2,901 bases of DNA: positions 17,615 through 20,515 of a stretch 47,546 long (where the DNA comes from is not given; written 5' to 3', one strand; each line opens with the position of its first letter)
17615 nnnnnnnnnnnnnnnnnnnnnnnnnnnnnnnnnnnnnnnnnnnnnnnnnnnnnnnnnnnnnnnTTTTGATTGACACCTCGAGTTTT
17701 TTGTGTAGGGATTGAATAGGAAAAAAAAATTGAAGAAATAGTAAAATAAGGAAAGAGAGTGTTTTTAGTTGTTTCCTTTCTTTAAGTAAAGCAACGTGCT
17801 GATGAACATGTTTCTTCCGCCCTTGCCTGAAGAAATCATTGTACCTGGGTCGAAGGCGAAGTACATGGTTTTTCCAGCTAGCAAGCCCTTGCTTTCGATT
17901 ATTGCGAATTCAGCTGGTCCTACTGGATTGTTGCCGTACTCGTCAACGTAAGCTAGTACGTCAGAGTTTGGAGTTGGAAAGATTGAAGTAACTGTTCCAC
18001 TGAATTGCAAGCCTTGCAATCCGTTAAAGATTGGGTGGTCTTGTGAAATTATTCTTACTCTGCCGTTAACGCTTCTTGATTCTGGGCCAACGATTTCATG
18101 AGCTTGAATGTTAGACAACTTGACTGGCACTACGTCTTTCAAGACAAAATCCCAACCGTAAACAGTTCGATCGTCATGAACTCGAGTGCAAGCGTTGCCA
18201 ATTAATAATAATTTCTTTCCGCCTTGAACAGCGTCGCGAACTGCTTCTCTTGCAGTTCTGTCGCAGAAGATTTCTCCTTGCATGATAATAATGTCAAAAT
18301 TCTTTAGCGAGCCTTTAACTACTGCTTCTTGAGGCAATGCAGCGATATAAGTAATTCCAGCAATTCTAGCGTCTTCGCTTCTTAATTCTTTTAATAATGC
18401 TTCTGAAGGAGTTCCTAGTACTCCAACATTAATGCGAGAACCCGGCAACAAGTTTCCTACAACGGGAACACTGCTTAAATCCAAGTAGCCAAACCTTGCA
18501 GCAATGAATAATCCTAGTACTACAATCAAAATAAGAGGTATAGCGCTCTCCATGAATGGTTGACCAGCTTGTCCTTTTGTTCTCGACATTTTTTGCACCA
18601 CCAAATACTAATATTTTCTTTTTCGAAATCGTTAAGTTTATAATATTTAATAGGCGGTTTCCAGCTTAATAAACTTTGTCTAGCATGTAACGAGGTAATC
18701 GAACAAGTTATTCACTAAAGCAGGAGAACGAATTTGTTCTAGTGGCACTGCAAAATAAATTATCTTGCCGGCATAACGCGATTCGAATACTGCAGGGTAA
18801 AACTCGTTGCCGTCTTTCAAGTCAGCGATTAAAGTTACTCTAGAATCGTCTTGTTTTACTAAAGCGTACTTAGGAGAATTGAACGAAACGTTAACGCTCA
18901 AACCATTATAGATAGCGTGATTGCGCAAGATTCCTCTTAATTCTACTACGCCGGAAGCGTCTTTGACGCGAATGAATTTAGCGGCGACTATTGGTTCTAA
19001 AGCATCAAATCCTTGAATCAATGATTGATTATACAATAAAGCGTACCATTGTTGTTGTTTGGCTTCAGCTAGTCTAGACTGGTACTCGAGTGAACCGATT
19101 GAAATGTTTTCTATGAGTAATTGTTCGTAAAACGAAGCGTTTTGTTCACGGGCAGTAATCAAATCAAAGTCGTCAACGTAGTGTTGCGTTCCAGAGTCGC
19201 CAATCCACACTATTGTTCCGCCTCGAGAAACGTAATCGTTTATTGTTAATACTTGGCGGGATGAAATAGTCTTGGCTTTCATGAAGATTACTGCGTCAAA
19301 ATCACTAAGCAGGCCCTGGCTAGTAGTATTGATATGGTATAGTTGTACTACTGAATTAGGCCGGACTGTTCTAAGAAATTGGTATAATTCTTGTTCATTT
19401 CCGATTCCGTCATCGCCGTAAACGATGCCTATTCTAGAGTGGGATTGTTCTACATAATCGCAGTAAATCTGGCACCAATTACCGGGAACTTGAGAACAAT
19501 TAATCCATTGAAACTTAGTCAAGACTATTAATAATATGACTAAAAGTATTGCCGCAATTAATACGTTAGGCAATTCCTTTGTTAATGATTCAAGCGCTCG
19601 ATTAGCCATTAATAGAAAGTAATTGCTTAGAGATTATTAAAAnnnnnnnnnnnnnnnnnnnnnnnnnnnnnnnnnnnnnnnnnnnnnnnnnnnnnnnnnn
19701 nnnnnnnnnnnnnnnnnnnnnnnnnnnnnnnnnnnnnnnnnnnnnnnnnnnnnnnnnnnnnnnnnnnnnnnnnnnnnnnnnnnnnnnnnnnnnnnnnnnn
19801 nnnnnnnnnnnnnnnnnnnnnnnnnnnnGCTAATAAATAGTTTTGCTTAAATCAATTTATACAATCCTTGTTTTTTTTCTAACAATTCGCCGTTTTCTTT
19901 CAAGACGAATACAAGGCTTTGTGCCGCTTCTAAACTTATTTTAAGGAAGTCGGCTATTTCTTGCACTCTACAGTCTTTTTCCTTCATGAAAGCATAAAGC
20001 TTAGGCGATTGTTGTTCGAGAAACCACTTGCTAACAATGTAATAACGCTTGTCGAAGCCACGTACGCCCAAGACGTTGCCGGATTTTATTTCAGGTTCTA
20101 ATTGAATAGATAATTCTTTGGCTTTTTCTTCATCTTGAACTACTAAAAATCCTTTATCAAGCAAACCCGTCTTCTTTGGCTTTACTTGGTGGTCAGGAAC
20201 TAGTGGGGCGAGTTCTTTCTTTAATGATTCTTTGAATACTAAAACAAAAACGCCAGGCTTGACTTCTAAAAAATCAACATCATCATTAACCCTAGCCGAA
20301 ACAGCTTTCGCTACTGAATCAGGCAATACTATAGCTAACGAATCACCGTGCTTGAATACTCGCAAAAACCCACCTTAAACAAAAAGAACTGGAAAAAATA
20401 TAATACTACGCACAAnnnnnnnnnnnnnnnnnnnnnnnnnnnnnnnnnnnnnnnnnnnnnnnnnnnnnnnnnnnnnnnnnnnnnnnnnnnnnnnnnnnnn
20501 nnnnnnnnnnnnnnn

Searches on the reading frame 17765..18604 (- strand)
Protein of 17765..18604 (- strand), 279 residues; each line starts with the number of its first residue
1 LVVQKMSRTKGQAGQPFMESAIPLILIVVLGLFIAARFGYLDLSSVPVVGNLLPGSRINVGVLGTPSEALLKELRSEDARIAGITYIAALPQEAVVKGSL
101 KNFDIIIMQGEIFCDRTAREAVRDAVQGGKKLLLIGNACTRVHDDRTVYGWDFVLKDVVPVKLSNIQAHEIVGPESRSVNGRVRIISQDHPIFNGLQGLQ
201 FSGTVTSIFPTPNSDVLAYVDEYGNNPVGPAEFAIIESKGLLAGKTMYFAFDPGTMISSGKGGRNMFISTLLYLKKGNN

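Call 48: search_protein_families(library=pfam, proteins=[window:17765-18604:-], max_evalue=0.01)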
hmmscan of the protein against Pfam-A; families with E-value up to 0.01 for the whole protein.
window:17765-18604:- (279 aa): 1 family
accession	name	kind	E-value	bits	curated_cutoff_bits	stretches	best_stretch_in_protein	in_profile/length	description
PF06283.17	ThuA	-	0.00074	20.3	33.4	1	94-249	42-184/209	Trehalose utilisation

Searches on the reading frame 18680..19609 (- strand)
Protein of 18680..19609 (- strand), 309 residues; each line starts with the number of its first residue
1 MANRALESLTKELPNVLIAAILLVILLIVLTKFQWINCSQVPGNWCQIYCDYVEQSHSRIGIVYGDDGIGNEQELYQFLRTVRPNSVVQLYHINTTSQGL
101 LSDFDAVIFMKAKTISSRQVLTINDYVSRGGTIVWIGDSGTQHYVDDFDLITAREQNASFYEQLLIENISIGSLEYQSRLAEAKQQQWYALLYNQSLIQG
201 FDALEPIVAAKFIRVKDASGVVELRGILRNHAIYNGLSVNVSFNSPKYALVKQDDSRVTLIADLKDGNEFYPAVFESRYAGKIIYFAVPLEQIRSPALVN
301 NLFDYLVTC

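Call 48: search_protein_families(library=pfam, proteins=[window:18680-19609:-], max_evalue=0.01)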
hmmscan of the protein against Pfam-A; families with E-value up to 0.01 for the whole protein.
window:18680-19609:- (309 aa): 1 family
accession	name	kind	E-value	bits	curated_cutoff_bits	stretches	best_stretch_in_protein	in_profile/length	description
PF09822.16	ABC_transp_aux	-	8.7e-05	22.3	34.7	1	59-141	3-84/288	ABC-type uncharacterized transport system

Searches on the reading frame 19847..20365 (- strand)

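Call 48: search_protein_families(library=pfam, proteins=[window:19847-20365:-], max_evalue=0.01)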
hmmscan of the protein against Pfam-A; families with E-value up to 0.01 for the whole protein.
window:19847-20365:- (172 aa): 2 families
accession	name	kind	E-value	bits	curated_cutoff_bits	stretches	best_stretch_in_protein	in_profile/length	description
PF04014.23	MazE_antitoxin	-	0.00014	22.1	24.7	1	3-42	1-40/48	Antidote-toxin recognition MazE, bacterial antitoxin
PF25051.1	WHD_MCM8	-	0.0044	17.5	26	1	135-171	42-78/80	MCM8 winged helix domain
